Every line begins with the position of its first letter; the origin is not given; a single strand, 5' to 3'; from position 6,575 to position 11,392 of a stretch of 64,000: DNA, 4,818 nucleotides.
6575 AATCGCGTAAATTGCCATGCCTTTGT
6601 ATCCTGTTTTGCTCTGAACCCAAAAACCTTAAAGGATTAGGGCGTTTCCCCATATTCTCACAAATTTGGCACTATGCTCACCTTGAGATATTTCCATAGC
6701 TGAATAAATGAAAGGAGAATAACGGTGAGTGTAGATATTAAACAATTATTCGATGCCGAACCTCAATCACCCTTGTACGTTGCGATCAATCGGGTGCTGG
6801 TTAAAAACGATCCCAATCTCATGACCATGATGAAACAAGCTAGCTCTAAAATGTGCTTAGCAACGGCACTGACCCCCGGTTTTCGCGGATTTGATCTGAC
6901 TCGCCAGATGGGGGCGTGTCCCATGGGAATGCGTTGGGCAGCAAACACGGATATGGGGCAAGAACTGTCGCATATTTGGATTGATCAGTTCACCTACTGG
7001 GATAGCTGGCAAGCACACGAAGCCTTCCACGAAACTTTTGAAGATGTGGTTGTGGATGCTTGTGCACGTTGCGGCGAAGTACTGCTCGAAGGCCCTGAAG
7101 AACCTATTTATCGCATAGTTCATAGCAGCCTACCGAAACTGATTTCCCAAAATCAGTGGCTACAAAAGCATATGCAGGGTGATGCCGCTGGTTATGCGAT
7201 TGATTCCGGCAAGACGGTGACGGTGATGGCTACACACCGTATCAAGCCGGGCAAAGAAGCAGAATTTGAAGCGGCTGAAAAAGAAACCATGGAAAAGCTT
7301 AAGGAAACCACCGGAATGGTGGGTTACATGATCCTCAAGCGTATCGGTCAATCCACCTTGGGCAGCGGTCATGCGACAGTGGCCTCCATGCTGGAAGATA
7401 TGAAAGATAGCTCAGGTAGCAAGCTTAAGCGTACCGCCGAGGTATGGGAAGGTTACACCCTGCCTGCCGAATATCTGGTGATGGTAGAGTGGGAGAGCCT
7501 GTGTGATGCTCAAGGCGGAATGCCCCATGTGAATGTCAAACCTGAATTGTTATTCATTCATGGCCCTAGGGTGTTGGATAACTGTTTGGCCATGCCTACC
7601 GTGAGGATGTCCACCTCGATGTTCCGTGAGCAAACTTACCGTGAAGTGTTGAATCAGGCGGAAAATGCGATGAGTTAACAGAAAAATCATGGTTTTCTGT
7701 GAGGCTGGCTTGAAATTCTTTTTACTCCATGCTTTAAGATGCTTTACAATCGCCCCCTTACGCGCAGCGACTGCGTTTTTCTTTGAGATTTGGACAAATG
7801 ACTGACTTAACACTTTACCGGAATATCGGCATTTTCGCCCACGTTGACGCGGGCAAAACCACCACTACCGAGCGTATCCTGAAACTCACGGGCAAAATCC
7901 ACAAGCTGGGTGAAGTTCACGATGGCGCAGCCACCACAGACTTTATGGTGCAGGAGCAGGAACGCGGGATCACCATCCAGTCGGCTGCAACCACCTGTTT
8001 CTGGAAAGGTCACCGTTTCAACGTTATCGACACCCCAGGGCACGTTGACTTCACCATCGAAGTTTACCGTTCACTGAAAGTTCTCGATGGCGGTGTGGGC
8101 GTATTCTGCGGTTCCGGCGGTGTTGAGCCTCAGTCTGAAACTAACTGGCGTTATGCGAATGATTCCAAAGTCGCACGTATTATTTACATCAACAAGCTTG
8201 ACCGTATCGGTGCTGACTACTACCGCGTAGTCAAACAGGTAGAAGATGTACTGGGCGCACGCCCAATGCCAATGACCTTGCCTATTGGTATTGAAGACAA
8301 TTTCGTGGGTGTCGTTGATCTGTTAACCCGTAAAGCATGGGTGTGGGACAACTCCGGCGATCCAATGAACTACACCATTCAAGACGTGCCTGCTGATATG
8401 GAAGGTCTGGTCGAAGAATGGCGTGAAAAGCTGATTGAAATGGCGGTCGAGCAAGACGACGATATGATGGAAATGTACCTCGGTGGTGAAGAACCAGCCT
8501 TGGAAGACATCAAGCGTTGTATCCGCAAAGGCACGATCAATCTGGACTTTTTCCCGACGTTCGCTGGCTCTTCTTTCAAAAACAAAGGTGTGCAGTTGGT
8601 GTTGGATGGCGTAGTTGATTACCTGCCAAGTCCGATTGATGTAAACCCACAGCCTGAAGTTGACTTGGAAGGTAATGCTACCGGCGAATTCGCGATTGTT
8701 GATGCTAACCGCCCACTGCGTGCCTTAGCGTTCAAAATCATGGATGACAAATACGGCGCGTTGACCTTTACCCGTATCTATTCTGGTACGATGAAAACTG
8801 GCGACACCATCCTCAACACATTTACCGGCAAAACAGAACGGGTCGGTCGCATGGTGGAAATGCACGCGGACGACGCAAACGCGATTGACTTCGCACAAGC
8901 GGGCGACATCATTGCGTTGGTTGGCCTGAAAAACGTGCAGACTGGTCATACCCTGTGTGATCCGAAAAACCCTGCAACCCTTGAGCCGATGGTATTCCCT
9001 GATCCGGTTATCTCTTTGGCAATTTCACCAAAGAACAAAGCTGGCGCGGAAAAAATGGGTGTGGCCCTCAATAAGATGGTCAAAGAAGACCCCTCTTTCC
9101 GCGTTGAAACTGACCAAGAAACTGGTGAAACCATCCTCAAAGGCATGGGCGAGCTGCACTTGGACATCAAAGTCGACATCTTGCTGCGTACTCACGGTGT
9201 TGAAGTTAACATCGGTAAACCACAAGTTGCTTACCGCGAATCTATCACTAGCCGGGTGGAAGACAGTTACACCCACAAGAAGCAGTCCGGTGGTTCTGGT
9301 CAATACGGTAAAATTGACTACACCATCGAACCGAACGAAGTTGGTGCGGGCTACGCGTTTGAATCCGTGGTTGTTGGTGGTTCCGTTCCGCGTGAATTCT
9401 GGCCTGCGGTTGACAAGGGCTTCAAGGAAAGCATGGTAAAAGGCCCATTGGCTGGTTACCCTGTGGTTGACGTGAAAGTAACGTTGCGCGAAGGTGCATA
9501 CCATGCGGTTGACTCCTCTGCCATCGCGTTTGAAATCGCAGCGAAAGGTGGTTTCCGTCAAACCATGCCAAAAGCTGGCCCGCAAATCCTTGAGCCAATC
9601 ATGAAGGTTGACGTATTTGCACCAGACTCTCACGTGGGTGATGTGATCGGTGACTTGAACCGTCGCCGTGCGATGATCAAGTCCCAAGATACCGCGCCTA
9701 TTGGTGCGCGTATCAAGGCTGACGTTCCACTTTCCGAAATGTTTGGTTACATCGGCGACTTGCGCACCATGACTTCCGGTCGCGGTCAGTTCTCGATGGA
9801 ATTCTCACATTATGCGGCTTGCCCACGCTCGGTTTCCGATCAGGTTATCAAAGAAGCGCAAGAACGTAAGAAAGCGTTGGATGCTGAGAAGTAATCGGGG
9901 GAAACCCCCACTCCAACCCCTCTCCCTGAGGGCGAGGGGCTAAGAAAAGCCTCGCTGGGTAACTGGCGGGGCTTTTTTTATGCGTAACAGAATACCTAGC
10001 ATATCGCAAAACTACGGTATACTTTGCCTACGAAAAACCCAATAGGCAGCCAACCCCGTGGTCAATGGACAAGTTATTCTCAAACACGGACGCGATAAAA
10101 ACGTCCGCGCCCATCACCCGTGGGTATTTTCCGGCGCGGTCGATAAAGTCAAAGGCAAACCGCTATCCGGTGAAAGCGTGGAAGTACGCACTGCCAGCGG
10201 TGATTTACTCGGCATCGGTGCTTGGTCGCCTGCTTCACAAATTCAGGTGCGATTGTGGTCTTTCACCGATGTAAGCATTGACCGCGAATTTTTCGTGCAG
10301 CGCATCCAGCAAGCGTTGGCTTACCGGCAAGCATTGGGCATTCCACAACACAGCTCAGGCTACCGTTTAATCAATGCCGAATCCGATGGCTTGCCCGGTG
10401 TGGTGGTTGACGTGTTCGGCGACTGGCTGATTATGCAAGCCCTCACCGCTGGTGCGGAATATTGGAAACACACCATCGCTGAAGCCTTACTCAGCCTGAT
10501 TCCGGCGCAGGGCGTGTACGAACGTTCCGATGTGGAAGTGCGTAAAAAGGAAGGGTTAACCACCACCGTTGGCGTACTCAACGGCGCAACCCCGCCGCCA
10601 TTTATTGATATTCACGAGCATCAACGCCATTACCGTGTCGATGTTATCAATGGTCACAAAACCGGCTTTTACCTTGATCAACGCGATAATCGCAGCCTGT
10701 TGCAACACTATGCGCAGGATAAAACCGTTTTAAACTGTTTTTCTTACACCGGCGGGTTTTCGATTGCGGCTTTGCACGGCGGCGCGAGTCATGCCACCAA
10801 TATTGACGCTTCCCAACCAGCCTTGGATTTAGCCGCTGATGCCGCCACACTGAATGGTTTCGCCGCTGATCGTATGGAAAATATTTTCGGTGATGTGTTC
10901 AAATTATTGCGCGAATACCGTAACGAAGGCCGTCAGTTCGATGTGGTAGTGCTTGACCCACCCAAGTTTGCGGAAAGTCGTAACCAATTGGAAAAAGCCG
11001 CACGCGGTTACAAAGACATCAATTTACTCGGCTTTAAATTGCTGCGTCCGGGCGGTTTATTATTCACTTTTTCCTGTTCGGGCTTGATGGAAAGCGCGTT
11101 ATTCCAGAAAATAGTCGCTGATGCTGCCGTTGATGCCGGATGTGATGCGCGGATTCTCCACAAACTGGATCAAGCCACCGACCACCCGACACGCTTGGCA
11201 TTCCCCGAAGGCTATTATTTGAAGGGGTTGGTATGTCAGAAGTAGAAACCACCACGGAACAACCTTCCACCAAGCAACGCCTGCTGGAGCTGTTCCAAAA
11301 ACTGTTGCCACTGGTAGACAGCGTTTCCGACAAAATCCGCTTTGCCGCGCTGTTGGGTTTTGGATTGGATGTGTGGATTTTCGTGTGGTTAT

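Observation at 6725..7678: Complete sulfur oxygenase reductase (SOR) homolog in a gammaproteobacterial chromosome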

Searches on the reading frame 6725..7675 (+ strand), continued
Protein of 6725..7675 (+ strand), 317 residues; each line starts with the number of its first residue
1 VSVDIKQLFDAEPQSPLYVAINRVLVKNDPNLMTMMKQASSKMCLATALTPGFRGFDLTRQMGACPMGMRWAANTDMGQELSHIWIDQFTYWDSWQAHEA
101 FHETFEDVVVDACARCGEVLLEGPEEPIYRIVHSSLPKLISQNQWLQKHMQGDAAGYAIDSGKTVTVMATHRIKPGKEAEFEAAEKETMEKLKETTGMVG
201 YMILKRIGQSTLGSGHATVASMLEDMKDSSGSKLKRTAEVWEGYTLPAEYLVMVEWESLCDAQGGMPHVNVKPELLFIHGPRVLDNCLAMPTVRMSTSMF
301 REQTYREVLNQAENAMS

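Call 40: find_encoding_contigs(protein=P0005, flank=8000, max_places=4)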
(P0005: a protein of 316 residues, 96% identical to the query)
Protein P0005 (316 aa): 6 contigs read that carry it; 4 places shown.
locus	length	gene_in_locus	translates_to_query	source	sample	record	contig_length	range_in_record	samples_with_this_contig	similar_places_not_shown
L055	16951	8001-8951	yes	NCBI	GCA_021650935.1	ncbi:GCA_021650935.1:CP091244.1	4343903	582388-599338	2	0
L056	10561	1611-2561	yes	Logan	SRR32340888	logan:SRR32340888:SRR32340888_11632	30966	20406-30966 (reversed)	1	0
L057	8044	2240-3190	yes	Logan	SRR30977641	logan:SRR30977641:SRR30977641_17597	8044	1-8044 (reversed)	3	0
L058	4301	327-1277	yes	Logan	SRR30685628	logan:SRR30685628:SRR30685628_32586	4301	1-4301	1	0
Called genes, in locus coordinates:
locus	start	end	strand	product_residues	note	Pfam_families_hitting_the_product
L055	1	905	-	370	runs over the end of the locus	PF00890:FAD_binding_2, PF01266:DAO, PF03486:HI0933_like (faint), PF07992:Pyr_redox_2 (faint)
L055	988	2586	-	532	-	-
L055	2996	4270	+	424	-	-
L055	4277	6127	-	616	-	PF00920:ILVD_EDD_N, PF24877:ILV_EDD_C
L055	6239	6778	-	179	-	PF01551:Peptidase_M23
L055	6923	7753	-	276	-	-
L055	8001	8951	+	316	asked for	PF07682:SOR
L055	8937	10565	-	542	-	PF00672:HAMP (weak), PF00512:HisKA, PF02518:HATPase_c, PF13589:HATPase_c_3 (faint)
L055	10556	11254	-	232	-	PF00072:Response_reg, PF00486:Trans_reg_C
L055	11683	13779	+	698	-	PF00009:GTP_EFTU, PF22042:EF-G_D2, PF03144:GTP_EFTU_D2, PF14492:EFG_III, PF03764:EFG_IV, PF00679:EFG_C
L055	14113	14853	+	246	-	PF00072:Response_reg (faint), PF12833:HTH_18, PF00165:HTH_AraC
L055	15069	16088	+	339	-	PF13191:AAA_16 (faint), PF24883:NPHP3_N (faint), PF25873:WHD_MalT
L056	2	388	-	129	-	?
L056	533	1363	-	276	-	-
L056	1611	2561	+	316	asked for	PF07682:SOR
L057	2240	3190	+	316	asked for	PF07682:SOR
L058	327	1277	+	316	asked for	PF07682:SOR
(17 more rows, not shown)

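Call 53: list_cluster_members(proteins=[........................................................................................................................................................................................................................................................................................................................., window:6725-7675:+])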
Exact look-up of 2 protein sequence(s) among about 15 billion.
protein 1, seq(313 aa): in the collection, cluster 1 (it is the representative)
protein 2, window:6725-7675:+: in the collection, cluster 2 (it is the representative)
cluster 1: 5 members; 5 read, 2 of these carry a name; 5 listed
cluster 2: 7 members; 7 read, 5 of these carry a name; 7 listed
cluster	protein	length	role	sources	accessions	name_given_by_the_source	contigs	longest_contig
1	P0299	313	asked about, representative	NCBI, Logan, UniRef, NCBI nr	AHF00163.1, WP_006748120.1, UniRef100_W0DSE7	sulfur oxygenase reductase family protein [Thioalkalivibrio paradoxus] | Sulfur oxygenase reductase n=1 Tax=Thioalkalivibrio paradoxus ARh 1 TaxID=713585 ...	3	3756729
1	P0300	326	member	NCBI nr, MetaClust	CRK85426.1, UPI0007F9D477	Thioalkalivibrio thiocyanoxidans ARh 4 sulfur oxygenase reductase [synthetic construct] | status=active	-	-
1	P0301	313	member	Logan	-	-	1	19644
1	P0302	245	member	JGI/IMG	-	-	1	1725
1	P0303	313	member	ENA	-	-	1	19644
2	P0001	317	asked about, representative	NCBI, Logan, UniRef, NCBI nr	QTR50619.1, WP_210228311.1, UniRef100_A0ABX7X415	sulfur oxygenase reductase family protein [Candidatus Thiothrix anitrata] | Sulfur oxygenase reductase n=1 Tax=Candidatus Thiothrix anitrata TaxID=2823902 ...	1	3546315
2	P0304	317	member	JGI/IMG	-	sulfur oxygenase/reductase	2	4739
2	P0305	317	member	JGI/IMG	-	sulfur oxygenase/reductase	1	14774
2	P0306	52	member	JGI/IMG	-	sulfur oxygenase/reductase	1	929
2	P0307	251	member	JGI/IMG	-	sulfur oxygenase/reductase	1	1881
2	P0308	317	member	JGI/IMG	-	-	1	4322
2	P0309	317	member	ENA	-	-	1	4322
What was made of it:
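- Tried and rejected: Its identity was settled by exact-sequence look-up instead (call 53).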

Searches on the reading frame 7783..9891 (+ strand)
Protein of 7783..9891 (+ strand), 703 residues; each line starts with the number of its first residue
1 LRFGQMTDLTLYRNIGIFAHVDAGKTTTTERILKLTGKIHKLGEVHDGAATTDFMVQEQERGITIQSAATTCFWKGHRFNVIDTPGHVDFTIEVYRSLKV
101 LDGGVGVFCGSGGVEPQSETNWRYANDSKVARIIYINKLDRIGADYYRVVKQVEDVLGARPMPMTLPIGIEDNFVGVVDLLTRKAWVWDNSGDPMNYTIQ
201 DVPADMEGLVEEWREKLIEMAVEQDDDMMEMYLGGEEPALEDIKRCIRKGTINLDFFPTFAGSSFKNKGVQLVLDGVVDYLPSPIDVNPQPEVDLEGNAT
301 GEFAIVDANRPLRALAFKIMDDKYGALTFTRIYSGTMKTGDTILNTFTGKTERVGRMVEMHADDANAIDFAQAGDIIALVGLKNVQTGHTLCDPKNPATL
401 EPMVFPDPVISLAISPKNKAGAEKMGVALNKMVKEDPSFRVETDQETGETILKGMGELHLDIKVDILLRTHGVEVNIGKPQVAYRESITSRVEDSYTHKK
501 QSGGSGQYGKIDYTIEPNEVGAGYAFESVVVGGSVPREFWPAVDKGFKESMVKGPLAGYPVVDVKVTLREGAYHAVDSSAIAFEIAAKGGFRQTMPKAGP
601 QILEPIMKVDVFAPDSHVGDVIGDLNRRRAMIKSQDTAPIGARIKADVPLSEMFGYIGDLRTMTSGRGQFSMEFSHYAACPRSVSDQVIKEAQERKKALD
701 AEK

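Call 21: search_protein_families(library=pfam, proteins=[window:7783-9891:+], max_evalue=0.00001)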
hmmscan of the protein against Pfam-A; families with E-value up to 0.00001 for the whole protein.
window:7783-9891:+ (703 aa): 6 families
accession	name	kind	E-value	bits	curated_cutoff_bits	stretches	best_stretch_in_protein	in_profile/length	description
PF00009.33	GTP_EFTU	-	9.6e-58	195.3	26.5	1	12-283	3-188/188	Elongation factor Tu GTP binding domain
PF03764.24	EFG_IV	-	8.9e-45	151.8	24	1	480-598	1-120/121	Elongation factor G, domain IV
PF14492.12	EFG_III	-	5.4e-30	103.7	27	1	405-479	1-75/75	Elongation Factor G, domain III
PF00679.30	EFG_C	-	4.2e-26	91.2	27.9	1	602-687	2-88/89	Elongation factor G C-terminus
PF03144.31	GTP_EFTU_D2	-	3.2e-17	63.2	30.3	1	325-392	1-73/73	Elongation factor Tu domain 2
PF22042.2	EF-G_D2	-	3.9e-14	52.9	27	1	312-393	2-83/84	Elongation factor G domain 2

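Call 42: find_homologous_proteins(query=window:7783-9891:+, max_evalue=1e-100)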
Query window:7783-9891:+ (703 aa): 8000 proteins with E <= 1e-100 among 8000 candidates; the best 120 are listed.
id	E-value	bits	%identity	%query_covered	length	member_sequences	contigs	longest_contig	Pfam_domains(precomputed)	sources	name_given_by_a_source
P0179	0.0e+0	1569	98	99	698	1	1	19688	PF00679.31,PF14492.13,PF00009.34,PF03764.25,PF03144.32,PF22042.3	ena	-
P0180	0.0e+0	1541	96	99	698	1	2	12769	PF00679.31,PF14492.13,PF00009.34,PF03764.25,PF03144.32,PF22042.3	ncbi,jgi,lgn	-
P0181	0.0e+0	1541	96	99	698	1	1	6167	PF00679.31,PF14492.13,PF00009.34,PF03764.25,PF03144.32,PF22042.3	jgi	jgi:elongation factor G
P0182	0.0e+0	1537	96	99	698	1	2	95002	PF00679.31,PF14492.13,PF00009.34,PF03764.25,PF03144.32,PF22042.3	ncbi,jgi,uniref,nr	ncbi:MAG: translation elongation factor G [Thiothrix lacustris]|uniref:Elongation factor G n=1 Tax=T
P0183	0.0e+0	1534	95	99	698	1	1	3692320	PF00679.31,PF14492.13,PF00009.34,PF03764.25,PF03144.32,PF22042.3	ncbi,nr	ncbi:MAG: elongation factor G [Candidatus Thiothrix sulfatifontis]|nr:MAG: elongation factor G [Cand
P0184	0.0e+0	1517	94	99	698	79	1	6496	PF00679.31,PF14492.13,PF00009.34,PF03764.25,PF03144.32,PF22042.3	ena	-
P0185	0.0e+0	1468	91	99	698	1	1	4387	PF00679.31,PF14492.13,PF00009.34,PF03764.25,PF03144.32,PF22042.3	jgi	-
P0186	0.0e+0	1423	88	97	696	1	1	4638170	PF00679.31,PF14492.13,PF00009.34,PF03764.25,PF03144.32,PF22042.3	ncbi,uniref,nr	ncbi:elongation factor G [Thiothrix nivea]|uniref:Elongation factor G n=1 Tax=Thiothrix nivea (strai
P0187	0.0e+0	1402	87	99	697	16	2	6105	PF00679.31,PF14492.13,PF00009.34,PF03764.25,PF03144.32,PF22042.3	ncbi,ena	-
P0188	0.0e+0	1395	86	99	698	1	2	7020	PF00679.31,PF14492.13,PF00009.34,PF03764.25,PF03144.32,PF22042.3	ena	-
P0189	0.0e+0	1393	86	99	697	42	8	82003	PF00679.31,PF14492.13,PF00009.34,PF03764.25,PF03144.32,PF22042.3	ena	-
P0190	0.0e+0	1390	86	99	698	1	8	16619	PF00679.31,PF14492.13,PF00009.34,PF03764.25,PF03144.32,PF22042.3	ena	-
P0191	0.0e+0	1390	86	99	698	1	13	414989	PF00679.31,PF14492.13,PF00009.34,PF03764.25,PF03144.32,PF22042.3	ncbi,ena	-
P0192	0.0e+0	1389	86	99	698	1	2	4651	PF00679.31,PF14492.13,PF00009.34,PF03764.25,PF03144.32,PF22042.3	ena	-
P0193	0.0e+0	1389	86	99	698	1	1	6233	PF00679.31,PF14492.13,PF00009.34,PF03764.25,PF03144.32,PF22042.3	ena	-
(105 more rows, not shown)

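Call 43: find_encoding_contigs(protein=P0183, flank=7000, max_places=1)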
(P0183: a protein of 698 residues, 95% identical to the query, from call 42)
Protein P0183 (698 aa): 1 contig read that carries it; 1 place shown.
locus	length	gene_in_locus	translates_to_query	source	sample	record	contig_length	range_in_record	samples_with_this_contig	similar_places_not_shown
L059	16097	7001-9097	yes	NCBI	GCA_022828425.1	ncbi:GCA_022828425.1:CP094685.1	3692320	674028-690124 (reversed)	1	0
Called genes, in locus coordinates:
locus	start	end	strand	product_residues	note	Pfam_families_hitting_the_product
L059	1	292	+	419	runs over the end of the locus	-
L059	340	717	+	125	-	PF13682:CZB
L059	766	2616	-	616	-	PF00920:ILVD_EDD_N, PF24877:ILV_EDD_C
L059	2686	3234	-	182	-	PF01551:Peptidase_M23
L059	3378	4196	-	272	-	-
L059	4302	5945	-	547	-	PF00672:HAMP (weak), PF00512:HisKA, PF02518:HATPase_c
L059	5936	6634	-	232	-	PF00072:Response_reg, PF23198:PDE8A_N (weak), PF00486:Trans_reg_C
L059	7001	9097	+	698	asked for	PF00009:GTP_EFTU, PF22042:EF-G_D2, PF03144:GTP_EFTU_D2, PF14492:EFG_III, PF03764:EFG_IV, PF00679:EFG_C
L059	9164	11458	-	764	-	PF00801:PKD (faint), PF18911:PKD_4 (weak), PF22352:K319L-like_PKD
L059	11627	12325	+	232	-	PF00106:adh_short, PF08659:KR (weak), PF13460:NAD_binding_10 (weak), PF13561:adh_short_C2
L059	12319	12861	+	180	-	-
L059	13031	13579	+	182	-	PF00994:MoCF_biosynth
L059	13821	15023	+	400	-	PF01139:RtcB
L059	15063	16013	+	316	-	-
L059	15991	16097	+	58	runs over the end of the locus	-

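Call 44: find_encoding_contigs(protein=P0186, flank=7000, max_places=1)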
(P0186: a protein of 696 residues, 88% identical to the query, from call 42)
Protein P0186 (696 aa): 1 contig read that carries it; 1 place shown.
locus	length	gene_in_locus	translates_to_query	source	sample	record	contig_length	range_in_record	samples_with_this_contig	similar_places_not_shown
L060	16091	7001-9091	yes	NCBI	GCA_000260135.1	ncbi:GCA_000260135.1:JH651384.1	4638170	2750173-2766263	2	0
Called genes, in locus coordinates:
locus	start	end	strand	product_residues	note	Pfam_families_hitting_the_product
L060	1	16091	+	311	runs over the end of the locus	PF12760:Zn_ribbon_IS1595, PF23451:Zn_ribbon_PaaD (weak), PF12762:DDE_Tnp_IS1595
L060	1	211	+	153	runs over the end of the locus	PF08238:Sel1 (weak)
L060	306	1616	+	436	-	PF00919:UPF0004, PF04055:Radical_SAM, PF01938:TRAM (weak), PF18693:TRAM_2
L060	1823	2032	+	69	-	-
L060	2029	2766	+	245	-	PF07556:DUF1538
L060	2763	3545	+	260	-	PF07556:DUF1538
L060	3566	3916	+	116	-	PF00543:P-II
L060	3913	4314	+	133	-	PF00571:CBS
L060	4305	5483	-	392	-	PF06779:MFS_4, PF07690:MFS_1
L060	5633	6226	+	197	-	PF00475:IGPD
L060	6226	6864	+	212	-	PF00117:GATase, PF07685:GATase_3 (weak)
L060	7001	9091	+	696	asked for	PF00009:GTP_EFTU, PF03144:GTP_EFTU_D2, PF22042:EF-G_D2, PF14492:EFG_III, PF03764:EFG_IV, PF00679:EFG_C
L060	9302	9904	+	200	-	PF01145:Band_7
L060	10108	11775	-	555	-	PF05970:PIF1, PF13604:AAA_30, PF13245:AAA_19, PF01443:Viral_helicase1 (faint), PF13538:UvrD_C_2 (weak)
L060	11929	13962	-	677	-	-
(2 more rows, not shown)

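Call 45: find_encoding_contigs(protein=P0182, flank=7000, max_places=1)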
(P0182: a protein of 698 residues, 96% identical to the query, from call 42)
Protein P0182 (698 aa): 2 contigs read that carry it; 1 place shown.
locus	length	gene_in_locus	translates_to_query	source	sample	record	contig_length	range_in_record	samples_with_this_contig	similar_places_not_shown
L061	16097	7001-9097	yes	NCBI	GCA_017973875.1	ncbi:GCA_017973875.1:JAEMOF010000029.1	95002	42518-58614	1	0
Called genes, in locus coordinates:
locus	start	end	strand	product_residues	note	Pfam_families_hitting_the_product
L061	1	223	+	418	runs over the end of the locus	-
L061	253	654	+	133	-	PF13682:CZB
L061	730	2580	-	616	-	PF00920:ILVD_EDD_N, PF24877:ILV_EDD_C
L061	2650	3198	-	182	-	PF01551:Peptidase_M23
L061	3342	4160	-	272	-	-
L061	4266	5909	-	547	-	PF00672:HAMP (weak), PF00512:HisKA, PF02518:HATPase_c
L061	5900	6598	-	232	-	PF00072:Response_reg, PF23198:PDE8A_N (weak), PF00486:Trans_reg_C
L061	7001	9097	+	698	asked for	PF00009:GTP_EFTU, PF22042:EF-G_D2, PF03144:GTP_EFTU_D2, PF14492:EFG_III, PF03764:EFG_IV, PF00679:EFG_C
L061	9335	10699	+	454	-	PF01078:Mg_chelatase (faint), PF00158:Sigma54_activat, PF14532:Sigma54_activ_2, PF25601:AAA_lid_14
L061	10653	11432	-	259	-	PF04909:Amidohydro_2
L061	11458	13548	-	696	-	PF26571:VldE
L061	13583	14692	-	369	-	PF00155:Aminotran_1_2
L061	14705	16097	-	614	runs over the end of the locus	-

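Call 50: search_protein_families(library=ncbifam, proteins=[window:7783-9891:+], max_evalue=0.00001)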
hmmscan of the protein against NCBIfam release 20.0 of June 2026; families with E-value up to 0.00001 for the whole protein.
window:7783-9891:+ (703 aa): 28 families (the best 25 are shown)
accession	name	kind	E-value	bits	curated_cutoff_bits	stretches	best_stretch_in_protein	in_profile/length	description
TIGR00484.1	EF-G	equivalog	1.1e-290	965.8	659.4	1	6-692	4-689/691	elongation factor G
NF009381.0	PRK12740.1-5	subfamily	5.7e-221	735.6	583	1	10-697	7-690/692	elongation factor G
NF009891.0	PRK13351.1-1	equivalog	4.3e-158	527.9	597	1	13-694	10-679/681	elongation factor G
NF058620.1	EFG2_Bacteroid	exception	5.5e-141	471.3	1000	2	13-521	10-511/717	elongation factor G2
NF009377.1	PRK12740.1-1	equivalog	9.1e-139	463.9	890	1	12-688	13-698/700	elongation factor G-like protein EF-G2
NF009379.0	PRK12740.1-3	equivalog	1.9e-135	453.1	513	1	11-694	7-672/674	elongation factor G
NF012153.1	tet_protect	equivalog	1.3e-104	350.7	775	2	214-677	175-614/614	tetracycline resistance ribosomal protection protein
TIGR00490.1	aEF-2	equivalog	3.2e-89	299.9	738.45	3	270-491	243-472/720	elongation factor EF-2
NF033148.1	tet_protect_M_W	exception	2.5e-78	264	1100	2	14-159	5-150/639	TetM/TetW/TetO/TetS family tetracycline resistance ribosomal protection protein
NF000120.3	47473_otr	exception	4.7e-76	256.7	900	1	14-670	4-606/608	tetracycline resistance ribosomal protection protein Otr(A)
NF012155.1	tet_protect_M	exception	1.1e-63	215.5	1420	2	14-159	5-150/639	tetracycline resistance ribosomal protection protein Tet(M)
NF009892.0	PRK13351.1-3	equivalog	3.5e-63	214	640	2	12-162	3-158/623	elongation factor G-like protein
TIGR01394.1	TypA_BipA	equivalog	4.2e-62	210.2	757.3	3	12-157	1-144/594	translational GTPase TypA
NF001964.0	PRK00741.1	equivalog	1.2e-58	198.9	473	1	11-488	11-473/529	peptide chain release factor 3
NF012154.0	tet_protect_Q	exception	1.6e-58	198.5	1425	2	14-154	5-145/638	tetracycline resistance ribosomal protection protein Tet(Q)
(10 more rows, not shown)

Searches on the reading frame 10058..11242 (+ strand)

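Call 21: search_protein_families(library=pfam, proteins=[window:10058-11242:+], max_evalue=0.00001)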
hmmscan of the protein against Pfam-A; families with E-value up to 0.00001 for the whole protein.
window:10058-11242:+ (395 aa): 3 families
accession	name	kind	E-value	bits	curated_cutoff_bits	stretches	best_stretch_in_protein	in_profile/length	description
PF10672.15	Methyltrans_SAM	-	3.8e-24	85.9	27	1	183-337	86-236/286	S-adenosylmethionine-dependent methyltransferase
PF17785.7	PUA_3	-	2.4e-17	62.9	22.6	1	6-69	1-64/64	PUA-like domain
PF03602.21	Cons_hypoth95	-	8.5e-09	35.8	24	1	214-308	35-127/182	Conserved hypothetical protein 95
